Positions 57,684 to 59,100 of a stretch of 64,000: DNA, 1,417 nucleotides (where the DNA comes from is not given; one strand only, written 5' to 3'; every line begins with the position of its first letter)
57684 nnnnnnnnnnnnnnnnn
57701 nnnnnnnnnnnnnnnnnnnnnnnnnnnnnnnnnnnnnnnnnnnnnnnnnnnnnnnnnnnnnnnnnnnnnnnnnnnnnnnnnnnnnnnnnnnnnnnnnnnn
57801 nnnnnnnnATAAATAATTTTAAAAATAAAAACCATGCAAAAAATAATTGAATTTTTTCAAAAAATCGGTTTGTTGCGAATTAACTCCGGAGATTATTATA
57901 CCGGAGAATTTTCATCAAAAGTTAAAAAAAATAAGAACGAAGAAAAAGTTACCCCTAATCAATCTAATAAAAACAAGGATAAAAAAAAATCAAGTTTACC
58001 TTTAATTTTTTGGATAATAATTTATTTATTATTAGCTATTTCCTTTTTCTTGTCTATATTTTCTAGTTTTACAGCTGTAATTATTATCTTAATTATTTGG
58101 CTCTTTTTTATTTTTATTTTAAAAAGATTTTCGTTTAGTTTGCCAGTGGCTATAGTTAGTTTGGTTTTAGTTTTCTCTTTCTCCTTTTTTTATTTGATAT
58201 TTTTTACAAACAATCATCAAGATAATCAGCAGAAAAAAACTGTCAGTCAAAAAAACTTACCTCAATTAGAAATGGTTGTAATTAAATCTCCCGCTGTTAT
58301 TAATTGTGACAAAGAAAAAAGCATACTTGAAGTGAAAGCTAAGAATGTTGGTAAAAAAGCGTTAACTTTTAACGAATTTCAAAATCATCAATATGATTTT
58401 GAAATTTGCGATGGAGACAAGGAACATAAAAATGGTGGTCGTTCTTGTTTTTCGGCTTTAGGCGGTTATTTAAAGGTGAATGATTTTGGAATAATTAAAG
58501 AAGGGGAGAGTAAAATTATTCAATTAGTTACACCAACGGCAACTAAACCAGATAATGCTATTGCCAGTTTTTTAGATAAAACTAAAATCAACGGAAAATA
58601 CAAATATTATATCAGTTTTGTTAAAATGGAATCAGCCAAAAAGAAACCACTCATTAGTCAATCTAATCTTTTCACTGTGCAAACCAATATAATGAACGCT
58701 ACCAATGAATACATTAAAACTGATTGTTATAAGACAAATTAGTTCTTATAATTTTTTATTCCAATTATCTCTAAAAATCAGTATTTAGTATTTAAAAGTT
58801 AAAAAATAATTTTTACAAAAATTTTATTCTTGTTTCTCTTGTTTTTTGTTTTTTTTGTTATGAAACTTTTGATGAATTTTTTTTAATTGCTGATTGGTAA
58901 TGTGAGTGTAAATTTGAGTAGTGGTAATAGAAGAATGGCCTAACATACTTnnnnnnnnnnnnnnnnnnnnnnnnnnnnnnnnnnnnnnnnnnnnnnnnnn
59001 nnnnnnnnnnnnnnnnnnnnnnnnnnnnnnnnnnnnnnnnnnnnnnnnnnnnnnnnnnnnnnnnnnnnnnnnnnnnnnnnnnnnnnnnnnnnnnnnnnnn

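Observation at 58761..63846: Imperfect inverted repeats of about 75 bp bracket a 5-kb segment carrying a tyrosine recombinase, gltX, a secreted peptidase, tRNA-Val and an AT-rich tract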

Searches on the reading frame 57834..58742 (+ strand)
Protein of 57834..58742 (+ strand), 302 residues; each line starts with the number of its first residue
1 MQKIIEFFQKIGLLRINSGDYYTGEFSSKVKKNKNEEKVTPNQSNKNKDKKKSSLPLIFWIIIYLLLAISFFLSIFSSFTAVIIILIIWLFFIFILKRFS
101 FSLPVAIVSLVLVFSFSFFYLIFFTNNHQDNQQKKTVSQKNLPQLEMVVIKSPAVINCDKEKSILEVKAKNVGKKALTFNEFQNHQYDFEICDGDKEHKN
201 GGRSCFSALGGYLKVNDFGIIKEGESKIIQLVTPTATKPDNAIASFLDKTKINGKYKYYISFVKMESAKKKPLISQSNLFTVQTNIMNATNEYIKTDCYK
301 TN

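Call 50: search_protein_families(library=pfam, proteins=[window:57834-58742:+], max_evalue=0.01)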
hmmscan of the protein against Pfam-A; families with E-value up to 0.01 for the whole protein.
window:57834-58742:+ (302 aa): 0 families

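Call 51: search_protein_families(library=ncbifam, proteins=[window:57834-58742:+], max_evalue=0.001)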
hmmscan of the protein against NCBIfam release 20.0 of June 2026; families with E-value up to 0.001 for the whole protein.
window:57834-58742:+ (302 aa): 2 families
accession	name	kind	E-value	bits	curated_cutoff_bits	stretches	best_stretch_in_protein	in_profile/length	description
NF046000.1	MAG1210_fam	subfamily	0.0003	19.6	275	1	28-228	31-225/550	MAG1210 family protein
NF052590.1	ArlF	equivalog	0.00046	20.4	110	0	99-182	3-84/137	archaellum stator protein ArlF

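Call 62: find_encoding_contigs(protein=window:57834-58742:+, flank=8000, max_places=10)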
Protein window:57834-58742:+ (302 aa): 4 contigs read that carry it; 2 places shown.
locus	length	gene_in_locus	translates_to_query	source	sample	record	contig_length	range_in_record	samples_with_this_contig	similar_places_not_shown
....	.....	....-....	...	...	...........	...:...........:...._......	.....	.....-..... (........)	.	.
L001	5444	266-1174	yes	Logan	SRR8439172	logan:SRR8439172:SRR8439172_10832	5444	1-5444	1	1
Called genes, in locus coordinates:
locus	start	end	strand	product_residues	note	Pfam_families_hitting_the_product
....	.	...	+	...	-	?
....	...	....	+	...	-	-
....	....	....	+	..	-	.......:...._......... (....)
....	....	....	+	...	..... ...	-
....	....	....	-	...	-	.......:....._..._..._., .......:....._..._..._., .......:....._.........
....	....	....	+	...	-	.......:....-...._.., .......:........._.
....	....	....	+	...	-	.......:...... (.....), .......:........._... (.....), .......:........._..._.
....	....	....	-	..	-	-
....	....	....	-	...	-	-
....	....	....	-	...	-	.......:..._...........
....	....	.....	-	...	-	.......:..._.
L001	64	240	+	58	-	PF04014:MazE_antitoxin (weak)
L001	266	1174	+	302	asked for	-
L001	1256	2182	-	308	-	PF02899:Phage_int_SAM_1, PF13495:Phage_int_SAM_4, PF00589:Phage_integrase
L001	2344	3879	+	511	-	PF00749:tRNA-synt_1c, PF19269:Anticodon_2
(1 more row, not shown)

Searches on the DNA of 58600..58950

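Call 56: search_rna_families(source=window, start=58600, end=58950, threshold=evalue, max_evalue=1)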
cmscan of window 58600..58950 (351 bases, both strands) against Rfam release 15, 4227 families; matches with E-value up to 1: 0.
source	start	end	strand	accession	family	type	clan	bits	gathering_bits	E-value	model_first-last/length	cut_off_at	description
